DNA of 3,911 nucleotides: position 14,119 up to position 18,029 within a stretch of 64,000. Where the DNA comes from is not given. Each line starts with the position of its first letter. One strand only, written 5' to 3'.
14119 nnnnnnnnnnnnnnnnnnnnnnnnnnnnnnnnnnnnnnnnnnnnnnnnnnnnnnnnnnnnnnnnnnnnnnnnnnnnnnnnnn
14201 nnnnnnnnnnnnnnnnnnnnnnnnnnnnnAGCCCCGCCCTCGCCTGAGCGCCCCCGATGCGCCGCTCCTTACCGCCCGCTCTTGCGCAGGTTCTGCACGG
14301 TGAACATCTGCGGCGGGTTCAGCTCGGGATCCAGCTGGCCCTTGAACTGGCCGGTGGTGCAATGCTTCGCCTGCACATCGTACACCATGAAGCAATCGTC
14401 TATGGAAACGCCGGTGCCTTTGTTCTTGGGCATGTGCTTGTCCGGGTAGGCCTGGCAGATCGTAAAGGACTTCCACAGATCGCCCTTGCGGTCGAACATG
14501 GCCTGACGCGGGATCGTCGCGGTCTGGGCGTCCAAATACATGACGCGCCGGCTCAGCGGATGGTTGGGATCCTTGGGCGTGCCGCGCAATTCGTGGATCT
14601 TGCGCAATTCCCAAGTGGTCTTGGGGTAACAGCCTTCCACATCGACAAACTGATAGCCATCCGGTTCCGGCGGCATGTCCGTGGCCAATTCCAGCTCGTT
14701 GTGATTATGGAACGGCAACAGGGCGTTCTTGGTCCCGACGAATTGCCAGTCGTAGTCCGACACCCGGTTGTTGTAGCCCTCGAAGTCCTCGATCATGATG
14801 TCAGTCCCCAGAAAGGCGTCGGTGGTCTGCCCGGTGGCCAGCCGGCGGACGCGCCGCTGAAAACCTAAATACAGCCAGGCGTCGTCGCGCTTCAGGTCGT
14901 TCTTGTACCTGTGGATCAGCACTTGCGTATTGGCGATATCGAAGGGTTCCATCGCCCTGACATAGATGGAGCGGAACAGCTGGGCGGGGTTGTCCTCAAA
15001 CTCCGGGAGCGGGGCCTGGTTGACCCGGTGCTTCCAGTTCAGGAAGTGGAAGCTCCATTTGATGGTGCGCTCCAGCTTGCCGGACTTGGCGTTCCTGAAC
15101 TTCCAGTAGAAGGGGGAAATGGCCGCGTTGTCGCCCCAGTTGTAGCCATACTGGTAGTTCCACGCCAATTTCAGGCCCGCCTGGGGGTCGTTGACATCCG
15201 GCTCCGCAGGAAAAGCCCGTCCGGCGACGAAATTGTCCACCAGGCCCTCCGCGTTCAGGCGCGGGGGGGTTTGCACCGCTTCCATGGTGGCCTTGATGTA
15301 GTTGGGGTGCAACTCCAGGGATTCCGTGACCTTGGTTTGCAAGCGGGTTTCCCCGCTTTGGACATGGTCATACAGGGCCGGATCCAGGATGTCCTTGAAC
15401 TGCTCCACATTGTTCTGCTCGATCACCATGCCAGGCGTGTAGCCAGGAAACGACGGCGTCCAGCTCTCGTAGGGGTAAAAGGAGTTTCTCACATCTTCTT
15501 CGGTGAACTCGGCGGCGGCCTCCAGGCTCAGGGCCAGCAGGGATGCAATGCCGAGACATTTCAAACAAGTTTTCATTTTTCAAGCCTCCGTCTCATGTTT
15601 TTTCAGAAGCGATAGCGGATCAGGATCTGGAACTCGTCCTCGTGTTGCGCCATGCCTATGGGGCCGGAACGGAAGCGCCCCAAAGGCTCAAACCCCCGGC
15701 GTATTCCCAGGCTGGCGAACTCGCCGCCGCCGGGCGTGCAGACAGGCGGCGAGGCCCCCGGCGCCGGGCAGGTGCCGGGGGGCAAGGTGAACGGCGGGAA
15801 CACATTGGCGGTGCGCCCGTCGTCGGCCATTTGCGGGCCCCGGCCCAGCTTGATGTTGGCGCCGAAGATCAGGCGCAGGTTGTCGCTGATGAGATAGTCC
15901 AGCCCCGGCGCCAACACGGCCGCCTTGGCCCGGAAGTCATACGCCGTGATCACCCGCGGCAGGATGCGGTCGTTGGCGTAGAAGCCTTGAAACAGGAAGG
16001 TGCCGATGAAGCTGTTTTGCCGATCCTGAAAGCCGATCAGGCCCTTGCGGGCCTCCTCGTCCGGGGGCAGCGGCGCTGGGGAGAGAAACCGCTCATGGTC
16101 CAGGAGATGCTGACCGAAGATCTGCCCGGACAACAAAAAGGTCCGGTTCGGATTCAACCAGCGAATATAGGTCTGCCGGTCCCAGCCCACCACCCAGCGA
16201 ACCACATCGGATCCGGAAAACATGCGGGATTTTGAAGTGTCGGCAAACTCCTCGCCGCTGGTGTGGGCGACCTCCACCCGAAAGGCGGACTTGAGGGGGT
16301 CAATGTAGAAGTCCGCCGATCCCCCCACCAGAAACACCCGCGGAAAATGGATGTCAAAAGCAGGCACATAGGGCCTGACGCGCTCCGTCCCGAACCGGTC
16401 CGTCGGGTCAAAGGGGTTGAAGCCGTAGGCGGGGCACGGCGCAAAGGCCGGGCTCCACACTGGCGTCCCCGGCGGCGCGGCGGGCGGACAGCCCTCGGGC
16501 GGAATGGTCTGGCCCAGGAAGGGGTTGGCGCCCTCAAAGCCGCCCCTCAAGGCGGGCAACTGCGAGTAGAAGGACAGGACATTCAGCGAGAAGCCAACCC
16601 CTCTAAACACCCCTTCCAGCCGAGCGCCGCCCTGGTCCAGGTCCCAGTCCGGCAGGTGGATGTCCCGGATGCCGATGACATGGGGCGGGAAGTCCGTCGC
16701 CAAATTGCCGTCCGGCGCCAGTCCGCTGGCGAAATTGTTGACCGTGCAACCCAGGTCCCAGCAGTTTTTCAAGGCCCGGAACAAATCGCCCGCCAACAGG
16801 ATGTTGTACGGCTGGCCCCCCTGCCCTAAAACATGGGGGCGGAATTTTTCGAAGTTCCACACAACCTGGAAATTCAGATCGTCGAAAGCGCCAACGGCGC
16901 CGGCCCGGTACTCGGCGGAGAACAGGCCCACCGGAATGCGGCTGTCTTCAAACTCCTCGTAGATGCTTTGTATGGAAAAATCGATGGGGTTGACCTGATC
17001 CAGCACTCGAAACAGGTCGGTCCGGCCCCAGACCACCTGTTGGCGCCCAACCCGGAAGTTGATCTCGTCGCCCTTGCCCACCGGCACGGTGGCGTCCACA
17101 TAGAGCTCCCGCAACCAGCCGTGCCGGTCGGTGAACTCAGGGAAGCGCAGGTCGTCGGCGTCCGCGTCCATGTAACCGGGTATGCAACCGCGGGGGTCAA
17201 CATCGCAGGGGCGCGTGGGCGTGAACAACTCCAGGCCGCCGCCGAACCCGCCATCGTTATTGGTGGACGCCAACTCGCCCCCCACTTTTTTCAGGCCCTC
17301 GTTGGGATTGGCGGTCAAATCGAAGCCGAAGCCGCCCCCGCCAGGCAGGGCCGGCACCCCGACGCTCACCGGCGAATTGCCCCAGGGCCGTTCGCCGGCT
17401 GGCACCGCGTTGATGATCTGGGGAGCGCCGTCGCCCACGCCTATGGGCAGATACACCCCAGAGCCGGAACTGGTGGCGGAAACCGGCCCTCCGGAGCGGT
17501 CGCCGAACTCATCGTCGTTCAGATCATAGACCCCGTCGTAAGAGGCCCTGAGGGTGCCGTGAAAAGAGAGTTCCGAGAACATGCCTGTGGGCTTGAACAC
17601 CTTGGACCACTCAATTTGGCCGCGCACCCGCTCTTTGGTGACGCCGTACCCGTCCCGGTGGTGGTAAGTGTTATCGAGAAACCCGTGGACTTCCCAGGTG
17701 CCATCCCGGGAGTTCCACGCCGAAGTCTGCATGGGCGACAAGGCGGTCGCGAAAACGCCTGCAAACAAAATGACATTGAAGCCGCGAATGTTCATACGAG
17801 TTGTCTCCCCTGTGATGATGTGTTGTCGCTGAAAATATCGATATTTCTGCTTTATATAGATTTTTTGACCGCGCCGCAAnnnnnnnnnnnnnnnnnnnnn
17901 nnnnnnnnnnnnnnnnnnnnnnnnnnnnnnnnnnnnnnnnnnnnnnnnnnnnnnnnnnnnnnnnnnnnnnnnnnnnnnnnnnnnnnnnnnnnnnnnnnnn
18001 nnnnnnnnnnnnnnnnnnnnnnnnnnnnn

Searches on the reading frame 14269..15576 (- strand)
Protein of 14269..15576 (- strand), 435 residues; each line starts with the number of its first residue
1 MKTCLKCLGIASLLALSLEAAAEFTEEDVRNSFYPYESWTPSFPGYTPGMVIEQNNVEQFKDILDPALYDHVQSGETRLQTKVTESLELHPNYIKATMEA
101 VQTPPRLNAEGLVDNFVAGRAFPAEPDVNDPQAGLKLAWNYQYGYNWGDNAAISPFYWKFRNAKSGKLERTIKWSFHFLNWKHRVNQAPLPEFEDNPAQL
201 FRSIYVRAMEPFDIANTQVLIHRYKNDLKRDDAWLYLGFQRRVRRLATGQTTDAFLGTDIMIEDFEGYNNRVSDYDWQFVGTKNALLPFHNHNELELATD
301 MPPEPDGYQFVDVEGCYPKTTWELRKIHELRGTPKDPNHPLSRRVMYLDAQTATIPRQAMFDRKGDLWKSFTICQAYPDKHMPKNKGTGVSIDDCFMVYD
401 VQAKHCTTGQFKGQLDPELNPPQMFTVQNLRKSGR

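Call 43: search_protein_families(library=pfam, proteins=[window:14269-15576:-], max_evalue=0.00001)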
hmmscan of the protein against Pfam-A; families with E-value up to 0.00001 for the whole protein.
window:14269-15576:- (435 aa): 2 families
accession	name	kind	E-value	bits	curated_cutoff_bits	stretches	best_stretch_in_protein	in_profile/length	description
PF07044.18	DUF1329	-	1.2e-65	222.7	23.1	1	51-431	1-368/368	Protein of unknown function (DUF1329)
PF17131.11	LolA_like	-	1.3e-16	61.2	30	1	205-284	6-80/184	Outer membrane lipoprotein-sorting protein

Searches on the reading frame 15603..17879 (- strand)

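Call 43: search_protein_families(library=pfam, proteins=[window:15603-17879:-], max_evalue=0.00001)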
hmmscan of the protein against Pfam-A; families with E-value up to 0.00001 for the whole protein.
window:15603-17879:- (758 aa): 1 family
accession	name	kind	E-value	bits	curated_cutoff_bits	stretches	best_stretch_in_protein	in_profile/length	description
PF06980.17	DUF1302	-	5.3e-30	105.4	23.2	1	103-657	95-489/541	Protein of unknown function (DUF1302)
